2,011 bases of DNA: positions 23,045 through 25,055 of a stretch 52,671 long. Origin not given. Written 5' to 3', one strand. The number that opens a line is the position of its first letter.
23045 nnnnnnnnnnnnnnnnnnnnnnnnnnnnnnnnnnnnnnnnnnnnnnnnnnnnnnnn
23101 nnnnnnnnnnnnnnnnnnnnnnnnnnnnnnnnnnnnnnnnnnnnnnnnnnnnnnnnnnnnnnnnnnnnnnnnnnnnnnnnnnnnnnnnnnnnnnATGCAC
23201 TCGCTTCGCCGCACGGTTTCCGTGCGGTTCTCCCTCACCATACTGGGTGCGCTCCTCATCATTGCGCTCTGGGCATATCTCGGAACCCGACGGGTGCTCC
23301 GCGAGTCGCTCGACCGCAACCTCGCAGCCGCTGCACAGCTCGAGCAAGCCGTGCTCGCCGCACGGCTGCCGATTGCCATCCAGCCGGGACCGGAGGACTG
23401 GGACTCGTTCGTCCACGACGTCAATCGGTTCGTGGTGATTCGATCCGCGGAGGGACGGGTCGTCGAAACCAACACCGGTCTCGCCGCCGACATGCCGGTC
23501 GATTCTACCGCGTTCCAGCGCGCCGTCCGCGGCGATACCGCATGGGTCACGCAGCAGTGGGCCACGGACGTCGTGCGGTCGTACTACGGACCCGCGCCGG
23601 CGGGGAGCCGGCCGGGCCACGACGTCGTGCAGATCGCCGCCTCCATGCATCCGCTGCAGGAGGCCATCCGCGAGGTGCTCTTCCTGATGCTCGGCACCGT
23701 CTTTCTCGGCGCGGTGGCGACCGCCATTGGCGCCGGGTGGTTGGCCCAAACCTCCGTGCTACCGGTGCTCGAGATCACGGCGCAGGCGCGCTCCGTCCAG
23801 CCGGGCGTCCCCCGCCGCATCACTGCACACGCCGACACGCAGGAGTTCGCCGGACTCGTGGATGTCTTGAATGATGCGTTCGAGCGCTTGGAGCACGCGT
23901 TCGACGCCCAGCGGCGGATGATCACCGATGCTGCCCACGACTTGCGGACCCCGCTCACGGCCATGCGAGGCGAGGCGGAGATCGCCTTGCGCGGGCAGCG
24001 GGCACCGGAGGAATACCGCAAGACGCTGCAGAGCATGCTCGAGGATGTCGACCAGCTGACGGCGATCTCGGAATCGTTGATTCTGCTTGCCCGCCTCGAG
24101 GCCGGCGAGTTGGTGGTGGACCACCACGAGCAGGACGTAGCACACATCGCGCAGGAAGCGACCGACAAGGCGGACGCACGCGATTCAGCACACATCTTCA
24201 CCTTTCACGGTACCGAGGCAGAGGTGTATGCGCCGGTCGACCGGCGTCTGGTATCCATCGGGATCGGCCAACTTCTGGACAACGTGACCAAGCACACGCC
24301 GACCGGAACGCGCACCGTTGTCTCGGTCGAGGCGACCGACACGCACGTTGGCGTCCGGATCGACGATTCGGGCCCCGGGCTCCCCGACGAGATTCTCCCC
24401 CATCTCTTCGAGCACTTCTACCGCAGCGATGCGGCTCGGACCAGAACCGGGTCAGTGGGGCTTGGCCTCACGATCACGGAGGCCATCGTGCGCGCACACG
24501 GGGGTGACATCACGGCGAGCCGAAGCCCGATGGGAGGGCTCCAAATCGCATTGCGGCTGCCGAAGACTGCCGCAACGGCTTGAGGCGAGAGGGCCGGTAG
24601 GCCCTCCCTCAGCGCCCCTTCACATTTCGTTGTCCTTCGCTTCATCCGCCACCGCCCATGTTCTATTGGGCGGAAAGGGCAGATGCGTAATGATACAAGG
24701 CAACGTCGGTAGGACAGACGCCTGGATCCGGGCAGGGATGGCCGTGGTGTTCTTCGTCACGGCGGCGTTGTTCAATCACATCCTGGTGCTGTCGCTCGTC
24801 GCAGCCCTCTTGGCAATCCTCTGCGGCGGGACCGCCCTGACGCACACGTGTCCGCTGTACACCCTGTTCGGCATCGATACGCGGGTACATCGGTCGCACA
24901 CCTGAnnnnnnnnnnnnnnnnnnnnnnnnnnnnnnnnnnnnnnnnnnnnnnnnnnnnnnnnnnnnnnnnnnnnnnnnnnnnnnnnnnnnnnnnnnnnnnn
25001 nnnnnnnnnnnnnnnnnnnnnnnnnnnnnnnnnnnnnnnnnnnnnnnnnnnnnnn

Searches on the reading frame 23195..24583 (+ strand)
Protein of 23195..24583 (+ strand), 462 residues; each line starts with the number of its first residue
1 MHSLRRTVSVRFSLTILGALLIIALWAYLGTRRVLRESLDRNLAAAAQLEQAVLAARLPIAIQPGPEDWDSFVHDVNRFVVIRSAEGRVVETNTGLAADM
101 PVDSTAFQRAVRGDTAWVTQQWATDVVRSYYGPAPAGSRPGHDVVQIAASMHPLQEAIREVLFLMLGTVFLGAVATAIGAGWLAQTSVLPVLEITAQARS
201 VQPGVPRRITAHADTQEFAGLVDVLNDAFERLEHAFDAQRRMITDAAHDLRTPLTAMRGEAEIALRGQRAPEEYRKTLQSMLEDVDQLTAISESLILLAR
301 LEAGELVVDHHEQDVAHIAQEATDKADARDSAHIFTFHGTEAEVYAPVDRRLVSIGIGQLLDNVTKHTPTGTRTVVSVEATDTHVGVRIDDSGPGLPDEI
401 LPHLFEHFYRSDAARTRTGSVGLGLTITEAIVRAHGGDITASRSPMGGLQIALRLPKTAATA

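Call 3: search_protein_families(library=pfam, proteins=[window:23195-24583:+], max_evalue=1)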
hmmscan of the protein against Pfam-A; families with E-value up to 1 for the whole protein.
window:23195-24583:+ (462 aa): 3 families
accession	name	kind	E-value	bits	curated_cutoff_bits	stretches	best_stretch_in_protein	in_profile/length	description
PF02518.31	HATPase_c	-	1.9e-22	80.2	26.4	1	357-458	10-110/111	Histidine kinase-, DNA gyrase B-, and HSP90-like ATPase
PF00512.31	HisKA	-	1.5e-15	57.4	26.9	1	238-304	1-66/66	His Kinase A (phospho-acceptor) domain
PF00672.30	HAMP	-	0.098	13.4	25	0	182-233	1-52/53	HAMP domain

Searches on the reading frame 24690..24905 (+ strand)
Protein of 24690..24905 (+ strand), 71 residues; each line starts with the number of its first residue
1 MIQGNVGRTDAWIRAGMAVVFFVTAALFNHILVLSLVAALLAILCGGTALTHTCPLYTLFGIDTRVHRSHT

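Call 3: search_protein_families(library=pfam, proteins=[window:24690-24905:+], max_evalue=1)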
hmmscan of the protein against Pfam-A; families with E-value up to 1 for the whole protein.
window:24690-24905:+ (71 aa): 5 families
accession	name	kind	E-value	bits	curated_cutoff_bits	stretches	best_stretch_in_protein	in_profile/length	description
PF11127.14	YgaP-like_TM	-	5.5e-11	42.9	25.3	1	4-65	3-63/66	Inner membrane protein YgaP-like, transmembrane domain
PF17369.7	DUF5391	-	0.0036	17.9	25.7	1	6-60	43-96/135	Family of unknown function (DUF5391)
PF11992.13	TgpA_N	-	0.076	12.4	30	1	8-53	100-144/333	TgpA N-terminal domain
PF09610.15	Myco_arth_vir_N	-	0.2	12.4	22.4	1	29-42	9-22/32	Mycoplasma virulence signal region (Myco_arth_vir_N)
PF07332.16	Phage_holin_3_6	-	0.24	11.9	28.4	1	12-44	30-62/116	Putative Actinobacterial Holin-X, holin superfamily III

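Call 4: search_protein_families(library=ncbifam, proteins=[window:24690-24905:+], max_evalue=1)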
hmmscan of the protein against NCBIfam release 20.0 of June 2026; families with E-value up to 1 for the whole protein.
window:24690-24905:+ (71 aa): 0 families
